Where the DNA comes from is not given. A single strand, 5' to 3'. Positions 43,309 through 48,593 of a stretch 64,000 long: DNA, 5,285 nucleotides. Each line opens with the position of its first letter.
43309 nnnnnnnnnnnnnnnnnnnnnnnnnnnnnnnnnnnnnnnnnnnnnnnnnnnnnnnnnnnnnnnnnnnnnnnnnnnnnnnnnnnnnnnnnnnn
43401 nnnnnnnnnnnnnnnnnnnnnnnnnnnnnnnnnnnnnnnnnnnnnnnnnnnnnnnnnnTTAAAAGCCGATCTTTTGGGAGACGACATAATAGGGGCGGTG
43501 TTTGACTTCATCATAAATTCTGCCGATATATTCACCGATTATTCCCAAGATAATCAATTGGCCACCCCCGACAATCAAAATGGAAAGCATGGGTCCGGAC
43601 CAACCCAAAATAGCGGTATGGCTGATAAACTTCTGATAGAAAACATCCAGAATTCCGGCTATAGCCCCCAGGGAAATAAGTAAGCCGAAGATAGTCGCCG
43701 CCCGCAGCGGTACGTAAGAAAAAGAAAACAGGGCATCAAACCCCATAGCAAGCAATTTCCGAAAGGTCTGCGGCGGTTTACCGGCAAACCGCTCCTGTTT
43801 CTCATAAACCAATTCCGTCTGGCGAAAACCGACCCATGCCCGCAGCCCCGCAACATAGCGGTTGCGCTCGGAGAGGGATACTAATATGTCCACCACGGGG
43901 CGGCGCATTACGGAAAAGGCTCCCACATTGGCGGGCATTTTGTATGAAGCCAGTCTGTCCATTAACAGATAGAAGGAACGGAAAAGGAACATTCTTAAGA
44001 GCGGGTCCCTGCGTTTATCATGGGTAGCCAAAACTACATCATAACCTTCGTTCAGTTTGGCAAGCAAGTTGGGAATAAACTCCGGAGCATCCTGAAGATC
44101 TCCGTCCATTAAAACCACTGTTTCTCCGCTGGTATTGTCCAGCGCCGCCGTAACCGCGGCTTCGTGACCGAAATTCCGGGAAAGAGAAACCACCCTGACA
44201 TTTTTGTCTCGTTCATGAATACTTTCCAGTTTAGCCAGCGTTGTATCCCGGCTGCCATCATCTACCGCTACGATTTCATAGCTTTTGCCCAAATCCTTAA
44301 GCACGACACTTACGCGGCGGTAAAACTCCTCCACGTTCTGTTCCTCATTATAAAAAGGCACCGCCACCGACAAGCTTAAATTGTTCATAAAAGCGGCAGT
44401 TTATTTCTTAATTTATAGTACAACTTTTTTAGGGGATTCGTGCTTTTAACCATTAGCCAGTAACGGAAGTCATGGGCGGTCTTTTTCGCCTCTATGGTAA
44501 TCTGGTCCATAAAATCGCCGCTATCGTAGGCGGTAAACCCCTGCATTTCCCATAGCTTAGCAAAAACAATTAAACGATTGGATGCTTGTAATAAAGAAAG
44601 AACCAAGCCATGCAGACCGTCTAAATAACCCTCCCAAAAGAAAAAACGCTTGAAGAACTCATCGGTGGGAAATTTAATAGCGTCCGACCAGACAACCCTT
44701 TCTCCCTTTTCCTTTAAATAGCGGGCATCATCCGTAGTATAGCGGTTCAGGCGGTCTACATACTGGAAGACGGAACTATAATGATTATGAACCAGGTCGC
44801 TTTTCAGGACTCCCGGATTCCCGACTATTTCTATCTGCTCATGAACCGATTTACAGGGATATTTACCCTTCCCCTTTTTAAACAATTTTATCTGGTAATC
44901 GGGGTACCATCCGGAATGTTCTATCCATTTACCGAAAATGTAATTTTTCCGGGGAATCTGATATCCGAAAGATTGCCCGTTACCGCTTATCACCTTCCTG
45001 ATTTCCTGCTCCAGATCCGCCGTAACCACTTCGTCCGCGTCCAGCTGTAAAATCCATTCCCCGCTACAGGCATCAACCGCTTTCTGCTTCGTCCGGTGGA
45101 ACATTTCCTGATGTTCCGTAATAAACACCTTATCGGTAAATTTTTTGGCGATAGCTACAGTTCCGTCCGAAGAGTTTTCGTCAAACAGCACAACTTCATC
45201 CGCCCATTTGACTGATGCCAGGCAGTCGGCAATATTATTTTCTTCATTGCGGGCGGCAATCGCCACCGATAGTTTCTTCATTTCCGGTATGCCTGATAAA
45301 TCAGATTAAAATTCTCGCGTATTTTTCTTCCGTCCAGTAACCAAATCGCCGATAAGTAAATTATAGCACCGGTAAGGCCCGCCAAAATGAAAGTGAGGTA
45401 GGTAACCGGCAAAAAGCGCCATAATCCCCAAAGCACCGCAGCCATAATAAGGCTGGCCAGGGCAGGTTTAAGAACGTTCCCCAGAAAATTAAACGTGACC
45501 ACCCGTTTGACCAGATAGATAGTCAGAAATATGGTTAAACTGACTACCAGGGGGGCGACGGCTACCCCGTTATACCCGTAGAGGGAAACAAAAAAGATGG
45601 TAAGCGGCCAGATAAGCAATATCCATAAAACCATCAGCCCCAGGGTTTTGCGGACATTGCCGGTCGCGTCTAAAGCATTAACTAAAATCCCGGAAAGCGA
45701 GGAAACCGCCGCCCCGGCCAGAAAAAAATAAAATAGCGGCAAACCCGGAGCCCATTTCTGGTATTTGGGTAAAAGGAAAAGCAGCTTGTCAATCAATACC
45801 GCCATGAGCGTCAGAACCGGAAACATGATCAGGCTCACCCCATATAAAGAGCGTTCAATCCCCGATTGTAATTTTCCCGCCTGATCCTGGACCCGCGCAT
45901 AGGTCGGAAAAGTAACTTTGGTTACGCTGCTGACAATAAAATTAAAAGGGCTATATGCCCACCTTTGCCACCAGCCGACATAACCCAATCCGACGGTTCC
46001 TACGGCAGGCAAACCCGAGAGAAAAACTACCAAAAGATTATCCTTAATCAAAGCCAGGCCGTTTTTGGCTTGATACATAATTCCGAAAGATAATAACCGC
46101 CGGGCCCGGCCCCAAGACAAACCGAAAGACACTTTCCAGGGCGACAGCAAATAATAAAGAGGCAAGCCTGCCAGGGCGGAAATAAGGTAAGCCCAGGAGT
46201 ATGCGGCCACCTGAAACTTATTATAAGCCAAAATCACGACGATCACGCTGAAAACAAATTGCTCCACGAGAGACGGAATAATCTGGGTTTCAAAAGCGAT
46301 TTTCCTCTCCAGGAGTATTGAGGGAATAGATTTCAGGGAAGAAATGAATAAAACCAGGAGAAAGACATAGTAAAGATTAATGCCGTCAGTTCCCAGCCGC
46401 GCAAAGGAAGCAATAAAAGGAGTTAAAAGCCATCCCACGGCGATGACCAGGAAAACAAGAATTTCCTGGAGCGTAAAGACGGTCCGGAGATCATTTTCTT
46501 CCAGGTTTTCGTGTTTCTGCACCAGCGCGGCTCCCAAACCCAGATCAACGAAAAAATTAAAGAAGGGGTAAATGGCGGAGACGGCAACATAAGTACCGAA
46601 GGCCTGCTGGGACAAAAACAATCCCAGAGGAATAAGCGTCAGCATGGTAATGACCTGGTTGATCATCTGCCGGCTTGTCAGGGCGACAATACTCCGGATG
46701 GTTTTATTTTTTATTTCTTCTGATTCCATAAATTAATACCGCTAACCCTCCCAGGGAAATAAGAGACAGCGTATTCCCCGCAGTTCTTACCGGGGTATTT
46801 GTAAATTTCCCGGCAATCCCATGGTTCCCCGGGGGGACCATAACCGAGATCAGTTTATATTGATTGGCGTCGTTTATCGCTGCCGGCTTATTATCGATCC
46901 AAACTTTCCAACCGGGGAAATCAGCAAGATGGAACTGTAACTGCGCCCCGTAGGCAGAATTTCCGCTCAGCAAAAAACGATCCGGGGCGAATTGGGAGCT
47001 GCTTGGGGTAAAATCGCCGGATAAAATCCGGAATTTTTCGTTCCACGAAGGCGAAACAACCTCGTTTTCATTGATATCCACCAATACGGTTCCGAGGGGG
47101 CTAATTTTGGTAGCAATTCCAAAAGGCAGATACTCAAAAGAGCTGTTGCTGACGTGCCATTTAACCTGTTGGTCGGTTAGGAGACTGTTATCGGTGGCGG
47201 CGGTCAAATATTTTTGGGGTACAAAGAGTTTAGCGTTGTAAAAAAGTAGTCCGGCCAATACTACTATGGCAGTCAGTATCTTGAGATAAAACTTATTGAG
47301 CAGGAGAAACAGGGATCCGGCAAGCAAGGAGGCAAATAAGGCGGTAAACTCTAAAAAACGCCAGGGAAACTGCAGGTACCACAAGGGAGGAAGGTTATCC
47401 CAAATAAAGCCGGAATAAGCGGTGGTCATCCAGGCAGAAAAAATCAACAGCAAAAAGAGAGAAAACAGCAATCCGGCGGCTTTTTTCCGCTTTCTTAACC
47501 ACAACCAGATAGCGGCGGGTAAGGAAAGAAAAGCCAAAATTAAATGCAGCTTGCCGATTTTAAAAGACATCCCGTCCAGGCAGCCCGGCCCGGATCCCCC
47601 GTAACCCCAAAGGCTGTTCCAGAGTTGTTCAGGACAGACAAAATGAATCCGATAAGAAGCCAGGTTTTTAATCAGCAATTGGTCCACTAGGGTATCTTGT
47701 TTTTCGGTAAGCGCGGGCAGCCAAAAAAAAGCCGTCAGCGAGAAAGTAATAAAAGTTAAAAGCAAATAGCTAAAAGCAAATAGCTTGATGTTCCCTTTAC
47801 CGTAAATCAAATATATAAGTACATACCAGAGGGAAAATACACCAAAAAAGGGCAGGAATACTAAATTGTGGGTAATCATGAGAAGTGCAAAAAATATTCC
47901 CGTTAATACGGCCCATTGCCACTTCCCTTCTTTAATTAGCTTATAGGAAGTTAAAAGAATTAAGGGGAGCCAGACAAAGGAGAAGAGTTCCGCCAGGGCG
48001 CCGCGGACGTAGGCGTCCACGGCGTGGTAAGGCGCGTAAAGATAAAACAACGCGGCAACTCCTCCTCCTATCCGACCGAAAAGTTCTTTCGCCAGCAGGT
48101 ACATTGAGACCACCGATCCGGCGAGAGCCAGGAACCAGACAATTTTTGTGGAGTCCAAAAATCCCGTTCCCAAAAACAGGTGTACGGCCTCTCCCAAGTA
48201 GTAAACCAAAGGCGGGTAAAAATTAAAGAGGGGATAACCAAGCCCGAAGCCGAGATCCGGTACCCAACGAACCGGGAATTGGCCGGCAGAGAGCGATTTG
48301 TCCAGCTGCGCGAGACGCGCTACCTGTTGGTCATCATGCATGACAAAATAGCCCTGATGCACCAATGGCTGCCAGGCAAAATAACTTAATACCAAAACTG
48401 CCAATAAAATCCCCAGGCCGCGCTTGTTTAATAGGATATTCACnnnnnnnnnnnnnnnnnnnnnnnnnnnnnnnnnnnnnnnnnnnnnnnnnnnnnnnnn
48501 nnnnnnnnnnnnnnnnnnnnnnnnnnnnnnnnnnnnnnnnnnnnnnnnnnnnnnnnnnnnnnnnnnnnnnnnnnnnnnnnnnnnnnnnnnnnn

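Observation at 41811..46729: Gtr-like three-component module: Wzx flippase, membrane-anchored GtrB-like GT2 and a large polytopic partner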

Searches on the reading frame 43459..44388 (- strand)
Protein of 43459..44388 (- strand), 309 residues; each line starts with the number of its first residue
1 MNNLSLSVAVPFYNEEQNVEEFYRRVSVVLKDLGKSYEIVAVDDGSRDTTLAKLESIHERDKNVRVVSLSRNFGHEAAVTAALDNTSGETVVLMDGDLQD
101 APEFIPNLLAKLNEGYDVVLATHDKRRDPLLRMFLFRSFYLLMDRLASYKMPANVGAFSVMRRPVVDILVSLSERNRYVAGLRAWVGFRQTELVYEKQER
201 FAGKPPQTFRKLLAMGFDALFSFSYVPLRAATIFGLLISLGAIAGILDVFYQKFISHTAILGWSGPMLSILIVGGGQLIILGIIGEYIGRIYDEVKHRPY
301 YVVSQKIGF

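Call 4: search_protein_families(library=pfam, proteins=[window:43459-44388:-], max_evalue=0.01)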
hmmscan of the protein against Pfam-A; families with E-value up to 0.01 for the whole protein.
window:43459-44388:- (309 aa): 3 families
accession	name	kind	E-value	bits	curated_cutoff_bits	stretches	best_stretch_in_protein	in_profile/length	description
PF00535.33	Glycos_transf_2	-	4.1e-32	111.9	23.3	1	7-166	1-164/168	Glycosyl transferase family 2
PF13641.12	Glyco_tranf_2_3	-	7.6e-05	23.3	27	1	6-167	3-172/230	Glycosyltransferase like family 2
PF10111.15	Glyco_tranf_2_2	-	0.00086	19.3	27.3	1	7-98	1-92/276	Glycosyltransferase like family 2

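Call 5: search_protein_families(library=ncbifam, proteins=[window:43459-44388:-], max_evalue=0.01)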
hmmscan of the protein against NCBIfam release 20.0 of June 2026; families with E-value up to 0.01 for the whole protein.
window:43459-44388:- (309 aa): 23 families
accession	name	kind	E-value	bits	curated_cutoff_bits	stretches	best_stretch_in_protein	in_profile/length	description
NF047588.1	GlcsyltransPgfSStrep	equivalog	2.4e-76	256.9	500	1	5-305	2-304/308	glycosyltransferase PgfS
NF007986.1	PRK10714.1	equivalog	1.6e-49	168.6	529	1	6-307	8-312/316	undecaprenyl-phosphate 4-deoxy-4-formamido-L-arabinose transferase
TIGR03937.1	PgaC_IcaA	equivalog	2.1e-15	56.6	422.3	1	5-99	46-137/407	poly-beta-1,6-N-acetyl-D-glucosamine synthase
NF041875.1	EPS_EpsD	equivalog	2.3e-12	46.9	370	1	6-120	1-112/325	exopolysaccharide biosynthesis glycosyltransferase EpsD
NF047683.1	TeichurnBiosyTuaG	equivalog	1.1e-11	44.9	400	1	5-103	7-102/252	teichuronic acid biosynthesis protein TuaG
NF007482.0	PRK10073.1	equivalog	2.5e-09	36.6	423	1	4-110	6-108/334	glycosyltransferase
NF050050.1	ProtGlycPglI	equivalog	2.8e-09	36.8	500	1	6-122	4-118/306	GalNAc(5)-diNAcBac-PP-undecaprenol beta-1,3-glucosyltransferase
TIGR04242.1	nodulat_NodC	equivalog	3.4e-09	36.1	550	1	6-114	50-158/395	chitooligosaccharide synthase NodC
NF010496.0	PRK13915.1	equivalog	3.6e-09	36.1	262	1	4-120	31-150/307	glucosyl-3-phosphoglycerate synthase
TIGR03965.1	mycofact_glyco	equivalog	1.3e-08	34.2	280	1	5-115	75-182/467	mycofactocin biosynthesis glycosyltransferase MftF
NF041391.1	DPhHxTase_Halo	equivalog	6.5e-08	31.8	375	1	13-120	4-101/213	dolichyl-phosphate hexose transferase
TIGR04182.1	glyco_TIGR04182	equivalog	6.8e-06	25.7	325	1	7-120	3-106/293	S-layer glycoprotein N-glycosyltransferase AglJ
TIGR04283.1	glyco_like_mftF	equivalog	7.8e-06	25.6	182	1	6-97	1-82/221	TIGR04283 family arsenosugar biosynthesis glycosyltransferase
NF041394.1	GtaseAglG_Halo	equivalog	1.1e-05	24.9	440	1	6-114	3-109/304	glucosyl-dolichyl phosphate glucuronosyltransferase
NF058614.1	PPMAGASynPpgS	equivalog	3.3e-05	23.4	370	1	8-167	4-163/226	polyprenyl-phospho-N-acetylgalactosaminyl synthase PpgS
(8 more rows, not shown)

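Call 53: search_solved_structures(query=window:43459-44388:-, max_evalue=0.00001)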
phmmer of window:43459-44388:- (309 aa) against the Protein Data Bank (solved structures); distinct sequences matched with E-value up to 0.00001: 11.
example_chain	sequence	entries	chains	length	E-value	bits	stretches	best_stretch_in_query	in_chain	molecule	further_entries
5ekp_C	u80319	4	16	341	3.2e-76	259.6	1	4-306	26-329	Uncharacterized glycosyltransferase sll0501 | Glycosyltransferase sll0501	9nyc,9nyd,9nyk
9nye_A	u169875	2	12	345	3.4e-76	259.6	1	4-306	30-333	Glycosyltransferase sll0501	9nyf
5eke_A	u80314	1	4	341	4.4e-76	259.2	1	4-306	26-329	Uncharacterized glycosyltransferase sll0501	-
9bhc_C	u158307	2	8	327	6.3e-50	173.3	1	6-307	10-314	Undecaprenyl-phosphate 4-deoxy-4-formamido-L-arabinose transferase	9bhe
8vxh_A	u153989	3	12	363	9.1e-50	172.8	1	6-307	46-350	Undecaprenyl-phosphate 4-deoxy-4-formamido-L-arabinose transferase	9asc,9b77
9hwj_A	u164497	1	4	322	6.5e-47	163.4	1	6-307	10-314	Undecaprenyl-phosphate 4-deoxy-4-formamido-L-arabinose transferase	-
5mlz_A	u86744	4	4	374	6e-18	68.4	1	3-124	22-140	Dolichol monophosphate mannose synthase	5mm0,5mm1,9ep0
5tze_C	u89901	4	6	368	8e-06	28.6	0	6-120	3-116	Glycosyl transferase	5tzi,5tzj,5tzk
3l7j_A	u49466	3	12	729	8.9e-06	28.4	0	6-121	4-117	Teichoic acid biosynthesis protein F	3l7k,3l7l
3l7i_A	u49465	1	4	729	9e-06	28.4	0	6-121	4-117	Teichoic acid biosynthesis protein F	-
3l7m_A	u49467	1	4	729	9e-06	28.4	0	6-121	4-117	Teichoic acid biosynthesis protein F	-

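Call 56: list_cluster_members(proteins=[P0001, window:43459-44388:-, window:45278-46729:-, window:44385-45281:-])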
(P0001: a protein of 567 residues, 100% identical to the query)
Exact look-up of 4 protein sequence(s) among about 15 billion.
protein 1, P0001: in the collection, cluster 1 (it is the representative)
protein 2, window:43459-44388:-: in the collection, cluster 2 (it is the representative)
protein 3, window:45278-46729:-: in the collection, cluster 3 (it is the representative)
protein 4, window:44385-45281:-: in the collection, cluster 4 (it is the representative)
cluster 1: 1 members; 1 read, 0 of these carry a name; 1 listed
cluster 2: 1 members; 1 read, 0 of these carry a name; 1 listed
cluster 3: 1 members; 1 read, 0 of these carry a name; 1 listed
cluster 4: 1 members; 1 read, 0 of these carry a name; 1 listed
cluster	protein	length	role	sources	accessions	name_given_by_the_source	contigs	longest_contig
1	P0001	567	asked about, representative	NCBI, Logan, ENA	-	-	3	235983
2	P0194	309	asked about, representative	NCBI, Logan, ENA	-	-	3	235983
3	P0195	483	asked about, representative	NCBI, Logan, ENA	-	-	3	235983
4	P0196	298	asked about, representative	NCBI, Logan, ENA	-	-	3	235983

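Call 61: find_related_loci(query=window:43459-44388:-, collection=metagenome_contigs, flank=6000)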
Query window:43459-44388:- (309 aa) in metagenome_contigs; peptide patterns used: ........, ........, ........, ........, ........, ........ (x = any residue, [..] = any of these).
600 stretches matched a pattern (row limit reached: there are more); 569 encode a relative of the query (tblastn E <= 1e-3); the best 80 are kept; 80 distinct loci.
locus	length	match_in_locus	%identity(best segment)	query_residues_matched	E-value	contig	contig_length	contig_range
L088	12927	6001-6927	67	1-309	1e-145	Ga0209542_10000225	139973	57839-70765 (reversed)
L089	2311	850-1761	48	6-309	1e-102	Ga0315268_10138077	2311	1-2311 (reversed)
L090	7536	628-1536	47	7-309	5e-95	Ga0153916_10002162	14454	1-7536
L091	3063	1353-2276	46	2-309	5e-97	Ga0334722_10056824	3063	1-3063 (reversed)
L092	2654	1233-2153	44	3-309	8e-94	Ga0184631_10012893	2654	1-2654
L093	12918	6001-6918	44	5-309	6e-89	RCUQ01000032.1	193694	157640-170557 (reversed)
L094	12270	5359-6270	47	4-308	1e-88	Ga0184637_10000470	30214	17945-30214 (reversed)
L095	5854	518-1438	46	2-308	3e-88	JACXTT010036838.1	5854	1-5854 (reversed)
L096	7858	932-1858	44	1-309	3e-88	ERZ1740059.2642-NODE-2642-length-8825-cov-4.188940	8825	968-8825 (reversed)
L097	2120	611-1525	43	5-308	8e-91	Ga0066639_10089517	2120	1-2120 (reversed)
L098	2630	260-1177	48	1-305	3e-89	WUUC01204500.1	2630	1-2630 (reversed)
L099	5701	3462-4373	46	6-308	2e-85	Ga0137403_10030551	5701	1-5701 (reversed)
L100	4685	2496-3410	49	5-308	4e-85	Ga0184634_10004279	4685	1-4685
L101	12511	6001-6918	44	4-308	5e-84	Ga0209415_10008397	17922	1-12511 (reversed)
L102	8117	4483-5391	44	5-308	4e-84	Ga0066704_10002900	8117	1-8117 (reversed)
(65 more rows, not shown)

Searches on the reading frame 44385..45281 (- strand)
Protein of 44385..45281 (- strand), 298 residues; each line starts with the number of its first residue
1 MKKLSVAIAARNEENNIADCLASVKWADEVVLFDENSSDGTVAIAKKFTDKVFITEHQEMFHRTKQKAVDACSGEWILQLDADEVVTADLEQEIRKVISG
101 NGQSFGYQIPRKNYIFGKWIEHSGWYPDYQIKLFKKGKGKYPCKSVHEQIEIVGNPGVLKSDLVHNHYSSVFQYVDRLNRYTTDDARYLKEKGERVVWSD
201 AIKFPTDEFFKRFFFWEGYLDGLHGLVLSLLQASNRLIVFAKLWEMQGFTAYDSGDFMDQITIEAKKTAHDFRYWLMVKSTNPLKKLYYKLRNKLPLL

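Call 4: search_protein_families(library=pfam, proteins=[window:44385-45281:-], max_evalue=0.01)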
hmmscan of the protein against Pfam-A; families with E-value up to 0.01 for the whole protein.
window:44385-45281:- (298 aa): 2 families
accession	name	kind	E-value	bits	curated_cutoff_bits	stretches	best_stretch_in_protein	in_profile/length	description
PF00535.33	Glycos_transf_2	-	1.7e-17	64.3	23.3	1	5-144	1-152/168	Glycosyl transferase family 2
PF13704.12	Glyco_tranf_2_4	-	7.8e-06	26.7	27.5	1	11-90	1-88/98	Glycosyl transferase family 2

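Call 5: search_protein_families(library=ncbifam, proteins=[window:44385-45281:-], max_evalue=0.01)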
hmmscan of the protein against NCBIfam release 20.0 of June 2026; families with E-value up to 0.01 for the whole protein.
window:44385-45281:- (298 aa): 8 families
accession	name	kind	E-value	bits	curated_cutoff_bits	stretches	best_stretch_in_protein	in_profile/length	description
TIGR04283.1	glyco_like_mftF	equivalog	2e-10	40.6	182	1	4-110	1-112/221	TIGR04283 family arsenosugar biosynthesis glycosyltransferase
TIGR04195.1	S_glycosyl_SunS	equivalog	1.5e-08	33.9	350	1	6-97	61-154/421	SunS family peptide S-glycosyltransferase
NF010496.0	PRK13915.1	equivalog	0.00032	19.9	262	1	2-57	31-93/307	glucosyl-3-phosphoglycerate synthase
NF007482.0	PRK10073.1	equivalog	0.00051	19.1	423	1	2-92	6-104/334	glycosyltransferase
NF038302.1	EPS_HpsE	equivalog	0.00061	18.8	300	1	6-89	5-102/307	hormogonium polysaccharide biosynthesis glycosyltransferase HpsE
TIGR04182.1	glyco_TIGR04182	equivalog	0.00065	19.2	325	1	5-100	3-100/293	S-layer glycoprotein N-glycosyltransferase AglJ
NF050050.1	ProtGlycPglI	equivalog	0.0014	18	500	1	1-117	1-128/306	GalNAc(5)-diNAcBac-PP-undecaprenol beta-1,3-glucosyltransferase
TIGR03469.1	HpnB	hypoth_equivalog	0.0032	16.6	379.25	1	4-57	46-104/386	hopene-associated glycosyltransferase HpnB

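Call 64: search_solved_structures(query=window:44385-45281:-, max_evalue=0.01)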
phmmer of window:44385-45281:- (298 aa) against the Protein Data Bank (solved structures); distinct sequences matched with E-value up to 0.01: 4.
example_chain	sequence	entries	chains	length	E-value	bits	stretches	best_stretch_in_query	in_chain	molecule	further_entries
22ao_A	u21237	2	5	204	2.2e-16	63.5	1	4-180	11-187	GmaR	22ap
7msp_A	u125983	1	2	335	1.7e-05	27.7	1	6-98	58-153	SPbeta prophage-derived glycosyltransferase SunS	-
7msn_A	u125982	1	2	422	2.7e-05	27.1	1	6-98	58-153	SPbeta prophage-derived glycosyltransferase SunS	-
7msk_A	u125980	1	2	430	0.00061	22.6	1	6-89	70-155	Glyco_trans_2-like domain-containing protein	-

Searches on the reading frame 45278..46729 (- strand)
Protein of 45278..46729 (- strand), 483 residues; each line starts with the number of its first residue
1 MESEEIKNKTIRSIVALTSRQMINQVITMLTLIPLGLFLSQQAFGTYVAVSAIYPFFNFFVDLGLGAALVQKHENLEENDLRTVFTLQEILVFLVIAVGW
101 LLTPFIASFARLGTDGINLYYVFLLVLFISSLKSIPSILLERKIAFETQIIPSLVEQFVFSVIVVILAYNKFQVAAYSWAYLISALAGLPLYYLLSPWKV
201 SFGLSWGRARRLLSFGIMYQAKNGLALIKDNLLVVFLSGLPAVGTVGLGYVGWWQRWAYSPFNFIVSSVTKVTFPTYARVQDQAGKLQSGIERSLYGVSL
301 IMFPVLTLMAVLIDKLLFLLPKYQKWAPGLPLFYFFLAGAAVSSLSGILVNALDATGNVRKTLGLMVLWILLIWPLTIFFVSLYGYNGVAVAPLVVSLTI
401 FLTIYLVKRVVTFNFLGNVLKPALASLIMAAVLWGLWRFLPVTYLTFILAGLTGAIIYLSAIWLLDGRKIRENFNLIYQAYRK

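Call 4: search_protein_families(library=pfam, proteins=[window:45278-46729:-], max_evalue=0.01)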
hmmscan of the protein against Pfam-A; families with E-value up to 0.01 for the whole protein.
window:45278-46729:- (483 aa): 2 families
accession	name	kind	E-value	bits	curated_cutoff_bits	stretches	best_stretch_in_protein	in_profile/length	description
PF13440.11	Polysacc_synt_3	-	6.6e-42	144.2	23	1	38-316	5-279/293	Polysaccharide biosynthesis protein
PF01943.22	Polysacc_synt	-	1.6e-18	67.6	28.2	1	12-280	3-273/274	Polysaccharide biosynthesis protein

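Call 5: search_protein_families(library=ncbifam, proteins=[window:45278-46729:-], max_evalue=0.01)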
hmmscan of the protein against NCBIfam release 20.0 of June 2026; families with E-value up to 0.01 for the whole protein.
window:45278-46729:- (483 aa): 3 families
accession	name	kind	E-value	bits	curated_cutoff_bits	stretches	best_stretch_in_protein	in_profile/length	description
NF007773.0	PRK10459.1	equivalog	6.9e-24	84.7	273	1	21-464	18-466/492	MOP flippase family protein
NF058658.1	Oglyco_Wzx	exception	4.9e-21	75.3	720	1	1-478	1-476/478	O-glycosylation flippase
NF047674.1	TeichurnBiosyTuaB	equivalog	1.5e-16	60.6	580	1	20-459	18-463/469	teichuronic acid biosynthesis protein TuaB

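Call 66: search_solved_structures(query=window:45278-46729:-, max_evalue=0.01)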
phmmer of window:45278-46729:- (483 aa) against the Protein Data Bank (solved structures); distinct sequences matched with E-value up to 0.01: 0.

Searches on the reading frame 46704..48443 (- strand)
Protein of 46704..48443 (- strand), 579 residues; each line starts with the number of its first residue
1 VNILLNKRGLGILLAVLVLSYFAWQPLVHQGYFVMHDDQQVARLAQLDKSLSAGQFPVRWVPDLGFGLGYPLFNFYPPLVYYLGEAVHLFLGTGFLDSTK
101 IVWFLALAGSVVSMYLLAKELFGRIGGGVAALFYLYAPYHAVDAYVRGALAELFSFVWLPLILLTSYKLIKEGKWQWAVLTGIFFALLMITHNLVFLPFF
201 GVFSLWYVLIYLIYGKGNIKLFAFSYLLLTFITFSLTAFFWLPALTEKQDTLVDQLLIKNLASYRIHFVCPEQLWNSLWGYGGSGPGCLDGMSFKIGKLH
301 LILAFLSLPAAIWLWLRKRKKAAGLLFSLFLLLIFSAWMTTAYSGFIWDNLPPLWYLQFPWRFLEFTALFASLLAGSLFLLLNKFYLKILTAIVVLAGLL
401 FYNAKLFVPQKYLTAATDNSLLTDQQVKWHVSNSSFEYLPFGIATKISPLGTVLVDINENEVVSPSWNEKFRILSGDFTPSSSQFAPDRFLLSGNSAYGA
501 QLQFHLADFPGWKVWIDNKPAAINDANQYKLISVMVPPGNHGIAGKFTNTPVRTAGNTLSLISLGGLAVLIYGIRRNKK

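Call 4: search_protein_families(library=pfam, proteins=[window:46704-48443:-], max_evalue=0.01)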
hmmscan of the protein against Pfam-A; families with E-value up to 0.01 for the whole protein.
window:46704-48443:- (579 aa): 1 family
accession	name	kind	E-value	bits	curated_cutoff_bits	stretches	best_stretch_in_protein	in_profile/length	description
PF10131.15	PTPS_related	-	2.3e-07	30.1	26.4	1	73-420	1-324/621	6-pyruvoyl-tetrahydropterin synthase related domain; membrane protein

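Call 5: search_protein_families(library=ncbifam, proteins=[window:46704-48443:-], max_evalue=0.01)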
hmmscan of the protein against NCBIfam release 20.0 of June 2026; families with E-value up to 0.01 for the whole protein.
window:46704-48443:- (579 aa): 1 family
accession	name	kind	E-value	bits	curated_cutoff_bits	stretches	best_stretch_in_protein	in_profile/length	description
TIGR04154.1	archaeo_STT3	subfamily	0.0012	17.3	450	1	75-248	68-261/831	oligosaccharyl transferase, archaeosortase A system-associated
